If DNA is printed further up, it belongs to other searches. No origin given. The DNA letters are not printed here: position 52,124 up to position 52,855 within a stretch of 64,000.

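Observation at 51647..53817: CnrYXH-like ECF module rebuilt around cysteines, led by a Cys-rich secreted peptide and sharing a promoter-like motif with a second secreted Cys/His protein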

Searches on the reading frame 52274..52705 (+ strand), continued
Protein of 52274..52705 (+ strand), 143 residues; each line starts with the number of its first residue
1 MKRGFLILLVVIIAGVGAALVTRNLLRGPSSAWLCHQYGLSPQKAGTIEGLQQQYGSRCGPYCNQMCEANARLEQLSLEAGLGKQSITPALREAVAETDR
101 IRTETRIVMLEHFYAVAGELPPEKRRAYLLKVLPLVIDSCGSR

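Call 49: search_protein_families(library=pfam, proteins=[L010:5778-6701:-, L010:7615-8283:-, L010:8442-8846:-, L014:7023-7928:-, L014:7928-8587:-, L006:7884-8873:+, L006:8940-11126:-, L011:7098-7349:+, L011:7277-8680:+, L008:6478-7314:-], max_evalue=0.01)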
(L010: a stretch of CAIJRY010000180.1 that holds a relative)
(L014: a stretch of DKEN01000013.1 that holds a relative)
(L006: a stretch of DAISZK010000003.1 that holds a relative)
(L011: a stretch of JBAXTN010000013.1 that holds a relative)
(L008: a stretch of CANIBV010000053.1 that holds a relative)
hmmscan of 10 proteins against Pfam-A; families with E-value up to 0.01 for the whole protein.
L010:5778-6701:- (308 aa): 0 families

L010:7615-8283:- (223 aa): 1 family
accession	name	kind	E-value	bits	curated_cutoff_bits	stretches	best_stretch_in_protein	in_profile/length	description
PF07963.17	N_methyl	-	9e-06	25.5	21.2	1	10-31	5-26/27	Prokaryotic N-terminal methylation motif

L010:8442-8846:- (135 aa): 0 families

L014:7023-7928:- (302 aa): 3 families
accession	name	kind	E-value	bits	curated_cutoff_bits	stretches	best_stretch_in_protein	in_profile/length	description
PF11604.15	CusF_Ec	-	4.5e-17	62.1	27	1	39-108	1-71/72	Copper binding periplasmic protein CusF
PF02630.20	SCO1-SenC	-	3.2e-10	40.5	22.8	1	142-234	6-91/134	SCO1/SenC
PF08534.16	Redoxin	-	1.3e-05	25.4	26.6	0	133-171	2-43/148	Redoxin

L014:7928-8587:- (220 aa): 3 families
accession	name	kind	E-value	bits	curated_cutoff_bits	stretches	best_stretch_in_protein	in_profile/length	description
PF02630.20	SCO1-SenC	-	1.2e-20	74.3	22.8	1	59-193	3-134/134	SCO1/SenC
PF08534.16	Redoxin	-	5.1e-05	23.5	26.6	1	59-199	8-134/148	Redoxin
PF00578.27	AhpC-TSA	-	0.0037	17.6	26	1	57-126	5-73/124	AhpC/TSA family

L006:7884-8873:+ (330 aa): 6 families
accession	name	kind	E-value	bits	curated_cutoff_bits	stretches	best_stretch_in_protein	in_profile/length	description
PF25174.1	Beta-prop_THOC3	-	1.4e-11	44.4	305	2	39-163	44-167/272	THOC3 beta-propeller domain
PF21783.3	YNCE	-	9.1e-06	25.7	27.1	1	56-174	212-333/339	YNCE-like beta-propeller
PF12894.13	ANAPC4_WD40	-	0.00014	22.5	22.9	0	218-259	46-88/91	Anaphase-promoting complex subunit 4 WD40 domain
PF24796.1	WDR55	-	0.00014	21.4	200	0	189-288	75-174/296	WDR55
PF23414.1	Beta-prop_EML_2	-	0.0053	16.6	90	0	215-287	3-75/266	Echinoderm microtubule-associated protein second beta-propeller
PF24817.1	WD40_WDHD1_1st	-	0.0087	15.7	109.9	0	130-266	50-184/291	WDHD1 first WD40 domain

L006:8940-11126:- (729 aa): 2 families
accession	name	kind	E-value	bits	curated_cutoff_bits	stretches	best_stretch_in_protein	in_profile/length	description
PF13520.12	AA_permease_2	-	2.7e-25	89.6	27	1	120-533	12-422/427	Amino acid permease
PF00324.27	AA_permease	-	4.1e-07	29.5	24.6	1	137-519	29-416/470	Amino acid permease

L011:7098-7349:+ (84 aa): 2 families
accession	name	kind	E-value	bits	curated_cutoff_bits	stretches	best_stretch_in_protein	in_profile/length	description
PF04945.19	YHS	-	1.7e-07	31.5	30.3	1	47-73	18-44/47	YHS domain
PF24273.1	TRASH_HVO_1752_C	-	0.0057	17.2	27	1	30-67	3-38/47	HVO_1752, C-terminal TRASH domain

L011:7277-8680:+ (468 aa): 3 families
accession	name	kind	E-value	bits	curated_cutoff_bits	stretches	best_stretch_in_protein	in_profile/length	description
PF16576.10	HlyD_D23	-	4.5e-46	157.3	30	1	147-364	2-213/214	Barrel-sandwich domain of CusB or HlyD membrane-fusion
PF19335.5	HMBD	-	4.1e-15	55.9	23.6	1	65-91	1-27/28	Heavy metal binding domain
PF13437.12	HlyD_3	-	1.4e-14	55.2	22.2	1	262-355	2-96/106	HlyD family secretion protein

L008:6478-7314:- (279 aa): 1 family
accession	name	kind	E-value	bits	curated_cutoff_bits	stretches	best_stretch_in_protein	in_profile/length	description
PF07589.16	PEP-CTERM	-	3.7e-05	24.1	20.7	1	244-267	2-24/24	PEP-CTERM motif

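Call 77: search_protein_representatives(alignment_id=A1)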
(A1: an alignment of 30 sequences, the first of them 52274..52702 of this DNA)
Query: 30 sequences, 139 profile positions. Proteins with E-value up to 0.001 (for the whole library): 425; up to 1e-10: 168; up to 1e-30: 4. The best 150 are listed.
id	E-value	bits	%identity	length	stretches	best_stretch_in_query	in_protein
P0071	2.5e-68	245.0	-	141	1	1-139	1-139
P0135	9.4e-39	149.2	-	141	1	1-135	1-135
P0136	2.1e-35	138.3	-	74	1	66-139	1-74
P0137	1.4e-31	126.0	-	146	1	1-133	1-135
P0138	2.0e-30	122.2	-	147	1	1-134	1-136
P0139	2.3e-28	115.5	-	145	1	2-134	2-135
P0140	2.2e-27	112.3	-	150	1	1-132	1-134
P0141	5.5e-27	111.0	-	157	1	6-138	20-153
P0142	1.8e-25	106.1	-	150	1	5-133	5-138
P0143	1.1e-24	103.6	-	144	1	1-134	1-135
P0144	3.5e-24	102.0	-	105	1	1-77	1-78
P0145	6.3e-24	101.1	-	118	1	32-132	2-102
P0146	8.4e-23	97.5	-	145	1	1-133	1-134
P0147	2.3e-22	96.0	-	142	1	30-134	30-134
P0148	5.0e-22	95.0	-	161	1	1-133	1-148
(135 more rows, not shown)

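Call 80: find_homologous_proteins(query=A6, max_evalue=0.00001)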
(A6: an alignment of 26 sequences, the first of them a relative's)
Query A6 (26 sequences) (146 aa, profile of the alignment): 202 proteins with E <= 0.00001 among 4326 candidates; the best 120 are listed.
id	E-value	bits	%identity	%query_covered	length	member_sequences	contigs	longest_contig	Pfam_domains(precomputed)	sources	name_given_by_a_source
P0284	6.4e-48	180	34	77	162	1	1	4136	PF13801.12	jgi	jgi:Spy/CpxP family protein refolding chaperone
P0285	1.5e-47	179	83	100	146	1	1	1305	PF13801.12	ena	-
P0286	4.0e-47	178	28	78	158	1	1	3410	PF13801.12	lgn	-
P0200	2.1e-46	175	28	99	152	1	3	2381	PF13801.12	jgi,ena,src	-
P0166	2.1e-46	175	25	96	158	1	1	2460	-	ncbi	-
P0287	5.0e-46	174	59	100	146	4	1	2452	PF13801.12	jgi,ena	jgi:Heavy-metal resistance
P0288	6.5e-46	174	37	73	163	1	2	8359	PF13801.12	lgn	-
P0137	9.3e-46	173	100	100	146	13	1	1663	PF13801.12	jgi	jgi:hypothetical protein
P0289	1.1e-45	173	84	100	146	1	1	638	PF13801.12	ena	-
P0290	1.3e-45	173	85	99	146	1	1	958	PF13801.12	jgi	jgi:hypothetical protein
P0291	1.5e-45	173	86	100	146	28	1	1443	PF13801.12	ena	-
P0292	1.6e-45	172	81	100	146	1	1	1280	PF13801.12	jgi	jgi:hypothetical protein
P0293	1.8e-45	172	44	99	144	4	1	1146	PF13801.12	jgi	jgi:uncharacterized protein HemX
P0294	1.8e-45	172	60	99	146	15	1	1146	PF13801.12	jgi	jgi:Heavy-metal resistance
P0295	1.9e-45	172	55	100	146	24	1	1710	PF13801.12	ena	-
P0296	2.0e-45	172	58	100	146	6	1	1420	PF13801.12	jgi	jgi:Heavy-metal resistance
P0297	2.3e-45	172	84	100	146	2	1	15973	PF13801.12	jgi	jgi:hypothetical protein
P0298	2.3e-45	172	92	100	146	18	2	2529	PF13801.12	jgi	jgi:hypothetical protein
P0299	2.6e-45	172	31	88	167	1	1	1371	PF13801.12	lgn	-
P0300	3.6e-45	171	62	100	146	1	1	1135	PF13801.12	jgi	jgi:Heavy-metal resistance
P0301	4.1e-45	171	81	100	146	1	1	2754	PF13801.12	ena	-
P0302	4.6e-45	171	28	96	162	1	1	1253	PF13801.12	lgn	-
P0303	4.7e-45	171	62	82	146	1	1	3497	PF13801.12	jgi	jgi:septal ring factor EnvC (AmiA/AmiB activator)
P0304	4.8e-45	171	83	100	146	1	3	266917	PF13801.12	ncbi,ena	-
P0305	5.4e-45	171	65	84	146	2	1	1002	PF13801.12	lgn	-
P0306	5.6e-45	171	42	99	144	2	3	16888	PF13801.12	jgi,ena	-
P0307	6.3e-45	171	60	99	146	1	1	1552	PF13801.12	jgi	jgi:Heavy-metal resistance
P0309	7.1e-45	170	58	100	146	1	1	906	PF13801.12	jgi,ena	jgi:hypothetical protein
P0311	8.3e-45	170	29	66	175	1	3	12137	PF13801.12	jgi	jgi:hypothetical protein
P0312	8.4e-45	170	84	100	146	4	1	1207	PF13801.12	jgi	jgi:hypothetical protein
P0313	8.9e-45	170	65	99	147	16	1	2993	PF13801.12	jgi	jgi:hypothetical protein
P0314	8.9e-45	170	62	82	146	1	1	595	PF13801.12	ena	-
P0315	9.7e-45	170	62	100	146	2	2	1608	PF13801.12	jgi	jgi:Heavy-metal resistance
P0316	9.8e-45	170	89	100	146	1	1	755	PF13801.12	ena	-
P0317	1.0e-44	170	63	100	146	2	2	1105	PF13801.12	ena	-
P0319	1.0e-44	170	85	100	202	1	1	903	PF13801.12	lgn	-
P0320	1.1e-44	170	28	71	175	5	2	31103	PF13801.12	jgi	jgi:hypothetical protein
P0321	1.2e-44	170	27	99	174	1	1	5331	PF13801.12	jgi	jgi:hypothetical protein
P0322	1.2e-44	170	64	86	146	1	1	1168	PF13801.12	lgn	-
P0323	1.2e-44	170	62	82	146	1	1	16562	PF13801.12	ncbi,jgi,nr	ncbi:MAG TPA: periplasmic heavy metal sensor [Terrimicrobiaceae bacterium]|jgi:septal ring factor En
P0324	1.3e-44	170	84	100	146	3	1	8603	PF13801.12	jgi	jgi:hypothetical protein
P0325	1.5e-44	169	64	100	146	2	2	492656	PF13801.12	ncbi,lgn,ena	-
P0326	1.6e-44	169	84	100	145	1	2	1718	PF13801.12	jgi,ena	jgi:hypothetical protein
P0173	1.8e-44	169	25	87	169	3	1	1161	PF13801.12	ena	-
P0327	1.9e-44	169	55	100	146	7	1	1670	PF13801.12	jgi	jgi:Heavy-metal resistance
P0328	1.9e-44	169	43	99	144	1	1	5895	PF13801.12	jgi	jgi:hypothetical protein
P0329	2.0e-44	169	84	100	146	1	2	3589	PF13801.12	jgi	jgi:hypothetical protein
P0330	2.0e-44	169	29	99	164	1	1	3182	PF13801.12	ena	-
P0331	2.5e-44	169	29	90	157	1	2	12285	PF13801.12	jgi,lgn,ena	jgi:hypothetical protein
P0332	2.6e-44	169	31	97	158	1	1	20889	PF13801.12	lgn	-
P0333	2.6e-44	169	42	99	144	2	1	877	PF13801.12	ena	-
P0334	2.7e-44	168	85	100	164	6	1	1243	PF13801.12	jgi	jgi:hypothetical protein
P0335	2.9e-44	168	77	100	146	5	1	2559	PF13801.12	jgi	jgi:hypothetical protein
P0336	2.9e-44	168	32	89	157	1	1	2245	PF13801.12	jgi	jgi:hypothetical protein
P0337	2.9e-44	168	70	99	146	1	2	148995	PF13801.12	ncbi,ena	-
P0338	3.2e-44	168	32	87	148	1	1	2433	PF13801.12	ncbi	-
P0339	3.4e-44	168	32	87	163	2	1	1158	PF13801.12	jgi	-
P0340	3.5e-44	168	30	66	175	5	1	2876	PF13801.12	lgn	-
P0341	3.8e-44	168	42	99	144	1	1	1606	PF13801.12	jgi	-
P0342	3.9e-44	168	32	72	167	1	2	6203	PF13801.12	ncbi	-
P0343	4.0e-44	168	44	99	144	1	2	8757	PF13801.12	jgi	jgi:hypothetical protein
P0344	4.2e-44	168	29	94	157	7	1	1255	PF13801.12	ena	-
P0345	4.3e-44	168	60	99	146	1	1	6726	PF13801.12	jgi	jgi:hypothetical protein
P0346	5.1e-44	168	35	79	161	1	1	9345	PF13801.12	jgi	jgi:hypothetical protein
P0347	5.3e-44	168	31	71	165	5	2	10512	PF13801.12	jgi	jgi:hypothetical protein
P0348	5.8e-44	167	84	100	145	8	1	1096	PF13801.12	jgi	jgi:Heavy-metal resistance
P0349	6.5e-44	167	30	64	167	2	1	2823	PF13801.12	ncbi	-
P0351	7.5e-44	167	87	100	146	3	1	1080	PF13801.12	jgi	jgi:hypothetical protein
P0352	8.1e-44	167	32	89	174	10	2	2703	PF13801.12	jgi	jgi:hypothetical protein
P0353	8.3e-44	167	28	89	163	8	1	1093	PF13801.12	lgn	-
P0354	8.5e-44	167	77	100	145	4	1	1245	PF13801.12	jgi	jgi:hypothetical protein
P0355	8.5e-44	167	29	99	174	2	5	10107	PF13801.12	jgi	jgi:Heavy-metal resistance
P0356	1.0e-43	167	82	100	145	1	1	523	PF13801.12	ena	-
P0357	1.0e-43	167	64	100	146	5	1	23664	PF13801.12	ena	-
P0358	1.0e-43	167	80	100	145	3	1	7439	PF13801.12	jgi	jgi:Heavy-metal resistance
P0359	1.1e-43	167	84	100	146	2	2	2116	PF13801.12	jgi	jgi:hypothetical protein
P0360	1.1e-43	167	28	89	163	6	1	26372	PF13801.12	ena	-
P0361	1.1e-43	166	29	89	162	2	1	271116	PF13801.12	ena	-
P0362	1.3e-43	166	43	99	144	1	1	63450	PF13801.12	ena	-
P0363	1.4e-43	166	43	99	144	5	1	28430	PF13801.12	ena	-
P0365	2.3e-43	165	69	99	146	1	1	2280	PF13801.12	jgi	-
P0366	2.4e-43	165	28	89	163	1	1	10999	PF13801.12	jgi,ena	-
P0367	2.4e-43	165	34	73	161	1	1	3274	PF13801.12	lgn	-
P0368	2.9e-43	165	82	95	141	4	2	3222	PF13801.12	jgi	jgi:hypothetical protein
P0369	3.3e-43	165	26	93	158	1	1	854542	-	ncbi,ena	-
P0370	3.8e-43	165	32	90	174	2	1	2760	PF13801.12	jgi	-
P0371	3.8e-43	165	32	90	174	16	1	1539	PF13801.12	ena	-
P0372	4.0e-43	165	30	99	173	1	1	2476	PF13801.12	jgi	jgi:hypothetical protein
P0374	4.5e-43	165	36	69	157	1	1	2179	PF13801.12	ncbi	-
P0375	4.8e-43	164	37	76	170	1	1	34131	PF13801.12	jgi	jgi:hypothetical protein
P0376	4.9e-43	164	62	82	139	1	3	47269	PF13801.12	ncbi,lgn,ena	-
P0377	4.9e-43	164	32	64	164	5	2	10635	PF13801.12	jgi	jgi:hypothetical protein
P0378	5.3e-43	164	33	64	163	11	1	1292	PF13801.12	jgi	jgi:hypothetical protein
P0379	5.4e-43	164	29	87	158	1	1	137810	PF13801.12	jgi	jgi:hypothetical protein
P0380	5.7e-43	164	27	93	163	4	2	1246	PF13801.12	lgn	-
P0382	7.5e-43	164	24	87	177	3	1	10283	PF13801.12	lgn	-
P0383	8.7e-43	164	27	99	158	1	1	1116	PF13801.12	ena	-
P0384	8.7e-43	164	45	99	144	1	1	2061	PF13801.12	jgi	jgi:hypothetical protein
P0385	9.2e-43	164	36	64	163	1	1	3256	PF13801.12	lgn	-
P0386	9.2e-43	164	29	95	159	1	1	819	PF13801.12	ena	-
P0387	9.8e-43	163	33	87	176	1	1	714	PF13801.12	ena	-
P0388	1.0e-42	163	46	99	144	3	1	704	PF13801.12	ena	-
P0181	1.1e-42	163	26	95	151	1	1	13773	PF13801.12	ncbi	-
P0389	1.3e-42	163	59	85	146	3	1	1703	PF13801.12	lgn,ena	-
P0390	1.3e-42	163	62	82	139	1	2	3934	PF13801.12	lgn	-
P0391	1.5e-42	163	30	92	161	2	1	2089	PF13801.12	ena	-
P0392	1.5e-42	163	62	82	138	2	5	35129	PF13801.12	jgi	jgi:hypothetical protein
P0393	1.6e-42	163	36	64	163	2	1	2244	PF13801.12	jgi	-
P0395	2.1e-42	162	30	86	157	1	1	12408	PF13801.12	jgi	jgi:hypothetical protein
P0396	2.9e-42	162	41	95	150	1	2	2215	PF13801.12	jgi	jgi:hypothetical protein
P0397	2.9e-42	162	34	64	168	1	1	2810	PF13801.12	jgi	jgi:hypothetical protein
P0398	3.4e-42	162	30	100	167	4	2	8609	PF13801.12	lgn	-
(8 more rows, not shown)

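Call 81: find_encoding_contigs(protein=P0369, flank=4000, max_places=2)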
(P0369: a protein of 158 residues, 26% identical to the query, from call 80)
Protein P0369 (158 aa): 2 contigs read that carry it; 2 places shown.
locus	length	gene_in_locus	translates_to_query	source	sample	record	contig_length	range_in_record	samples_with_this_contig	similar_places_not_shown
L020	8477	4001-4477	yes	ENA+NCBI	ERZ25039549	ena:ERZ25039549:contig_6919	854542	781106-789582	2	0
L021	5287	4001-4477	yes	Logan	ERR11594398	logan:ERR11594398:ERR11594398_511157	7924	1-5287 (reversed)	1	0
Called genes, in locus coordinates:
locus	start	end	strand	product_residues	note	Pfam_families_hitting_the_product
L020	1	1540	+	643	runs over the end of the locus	PF01144:CoA_trans, PF16957:Mal_decarbox_Al (weak)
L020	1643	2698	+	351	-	PF19315:MC_hydratase, PF01575:MaoC_dehydratas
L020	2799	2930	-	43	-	-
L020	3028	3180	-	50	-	-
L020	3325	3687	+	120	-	-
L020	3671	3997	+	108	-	-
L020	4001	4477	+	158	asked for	-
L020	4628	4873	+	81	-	-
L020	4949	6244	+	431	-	PF02321:OEP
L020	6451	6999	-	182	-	-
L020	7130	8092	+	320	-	PF25954:Beta-barrel_RND_2, PF25989:YknX_C (weak), PF25967:RND-MFP_C (weak), PF25975:CzcB_C, PF11827:DUF3347 (weak)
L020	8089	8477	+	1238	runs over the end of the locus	PF00873:ACR_tran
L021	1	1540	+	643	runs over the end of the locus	PF01144:CoA_trans, PF16957:Mal_decarbox_Al (weak)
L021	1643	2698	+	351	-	PF19315:MC_hydratase, PF01575:MaoC_dehydratas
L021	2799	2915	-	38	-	-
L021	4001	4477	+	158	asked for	-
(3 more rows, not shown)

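Call 82: find_encoding_contigs(protein=P0325, flank=4000, max_places=2)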
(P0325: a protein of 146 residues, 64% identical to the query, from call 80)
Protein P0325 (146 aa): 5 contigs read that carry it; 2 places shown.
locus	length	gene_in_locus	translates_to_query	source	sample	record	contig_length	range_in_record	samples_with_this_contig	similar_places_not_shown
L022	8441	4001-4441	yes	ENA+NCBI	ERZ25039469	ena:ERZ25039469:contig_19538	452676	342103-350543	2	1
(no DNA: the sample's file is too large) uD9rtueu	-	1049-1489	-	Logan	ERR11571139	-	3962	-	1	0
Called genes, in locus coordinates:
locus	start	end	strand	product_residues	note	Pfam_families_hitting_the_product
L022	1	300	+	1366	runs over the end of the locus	PF04997:RNA_pol_Rpb1_1, PF00623:RNA_pol_Rpb1_2, PF04983:RNA_pol_Rpb1_3, PF05000:RNA_pol_Rpb1_4, PF04998:RNA_pol_Rpb1_5, PF01333:Apocytochr_F_C (faint)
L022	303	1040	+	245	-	PF00318:Ribosomal_S2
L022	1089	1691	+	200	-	PF00889:EF_TS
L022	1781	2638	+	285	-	PF00581:Rhodanese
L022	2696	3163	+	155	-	PF02657:SufE (weak)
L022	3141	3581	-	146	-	PF05991:NYN_YacP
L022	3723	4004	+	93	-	-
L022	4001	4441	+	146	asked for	PF13801:Metal_resist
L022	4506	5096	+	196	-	PF04545:Sigma70_r4 (faint), PF04542:Sigma70_r2, PF08281:Sigma70_r4_2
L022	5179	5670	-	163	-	PF01325:Fe_dep_repress, PF13545:HTH_Crp_2 (weak), PF12802:MarR_2 (weak), PF02742:Fe_dep_repr_C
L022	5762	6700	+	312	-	PF01297:ZnuA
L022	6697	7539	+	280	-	PF00005:ABC_tran, PF02463:SMC_N (faint), PF13304:AAA_21 (faint)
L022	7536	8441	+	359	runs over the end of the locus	PF00950:ABC-3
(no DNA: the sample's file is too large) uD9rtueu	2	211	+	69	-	?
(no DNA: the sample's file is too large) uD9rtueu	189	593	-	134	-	PF05991:NYN_YacP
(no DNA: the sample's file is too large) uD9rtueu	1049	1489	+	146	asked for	PF13801:Metal_resist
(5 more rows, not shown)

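Call 83: find_encoding_contigs(protein=P0361, flank=4000, max_places=2)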
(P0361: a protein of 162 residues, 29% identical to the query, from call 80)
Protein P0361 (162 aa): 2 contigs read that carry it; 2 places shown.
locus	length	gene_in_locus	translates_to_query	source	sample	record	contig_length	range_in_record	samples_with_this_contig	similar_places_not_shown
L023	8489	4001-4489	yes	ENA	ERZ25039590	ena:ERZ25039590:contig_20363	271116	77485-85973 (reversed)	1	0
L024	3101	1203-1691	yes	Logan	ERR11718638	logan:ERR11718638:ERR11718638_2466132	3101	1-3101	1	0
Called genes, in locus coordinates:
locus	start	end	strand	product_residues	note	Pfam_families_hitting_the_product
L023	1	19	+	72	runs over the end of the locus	-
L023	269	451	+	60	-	-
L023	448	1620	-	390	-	PF00145:DNA_methylase, PF01728:FtsJ (weak)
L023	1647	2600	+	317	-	PF13443:HTH_26 (faint), PF13560:HTH_31, PF01381:HTH_3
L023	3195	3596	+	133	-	-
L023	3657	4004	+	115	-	-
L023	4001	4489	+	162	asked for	PF13801:Metal_resist (weak)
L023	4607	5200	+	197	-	PF04542:Sigma70_r2, PF08281:Sigma70_r4_2, PF04545:Sigma70_r4 (weak)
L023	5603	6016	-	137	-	PF02922:CBM_48 (weak), PF16561:AMPK1_CBM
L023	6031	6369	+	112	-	-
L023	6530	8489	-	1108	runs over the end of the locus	PF00873:ACR_tran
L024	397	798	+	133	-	-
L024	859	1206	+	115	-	-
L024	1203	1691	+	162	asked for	PF13801:Metal_resist (weak)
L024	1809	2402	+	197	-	PF04542:Sigma70_r2, PF08281:Sigma70_r4_2, PF04545:Sigma70_r4 (weak)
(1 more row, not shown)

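Call 84: find_encoding_contigs(protein=P0379, flank=4000, max_places=2)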
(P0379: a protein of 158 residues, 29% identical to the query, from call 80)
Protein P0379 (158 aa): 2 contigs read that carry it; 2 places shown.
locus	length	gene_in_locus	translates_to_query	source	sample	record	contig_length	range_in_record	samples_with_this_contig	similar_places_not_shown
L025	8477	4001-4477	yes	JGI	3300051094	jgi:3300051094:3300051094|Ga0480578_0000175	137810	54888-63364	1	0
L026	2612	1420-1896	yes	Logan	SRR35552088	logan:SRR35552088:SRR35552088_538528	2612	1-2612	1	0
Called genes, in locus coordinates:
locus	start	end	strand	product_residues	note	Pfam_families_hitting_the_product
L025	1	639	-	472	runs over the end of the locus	PF01266:DAO (weak), PF01593:Amino_oxidase, PF13450:NAD_binding_8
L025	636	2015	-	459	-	PF04055:Radical_SAM, PF06969:HemN_C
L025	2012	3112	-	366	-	PF01208:URO-D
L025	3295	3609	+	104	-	-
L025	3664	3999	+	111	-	-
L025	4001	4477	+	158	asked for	PF13801:Metal_resist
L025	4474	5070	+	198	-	PF04542:Sigma70_r2, PF08281:Sigma70_r4_2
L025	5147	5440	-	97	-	-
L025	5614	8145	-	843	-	PF09699:Paired_CXXCH_1 (faint), PF14522:Cytochrome_C7 (weak), PF14537:Cytochrom_c3_2 (faint), PF01292:Ni_hydr_CYTB, PF00406:ADK, PF13207:AAA_17, PF05191:ADK_lid (weak)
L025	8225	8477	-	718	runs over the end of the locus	PF09699:Paired_CXXCH_1 (faint), PF14522:Cytochrome_C7 (faint), PF14537:Cytochrom_c3_2 (faint), PF02085:Cytochrom_CIII (weak), PF01292:Ni_hydr_CYTB (weak)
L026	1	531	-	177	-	?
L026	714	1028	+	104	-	-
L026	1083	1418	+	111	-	-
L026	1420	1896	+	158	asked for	PF13801:Metal_resist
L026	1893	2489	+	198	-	PF04542:Sigma70_r2, PF08281:Sigma70_r4_2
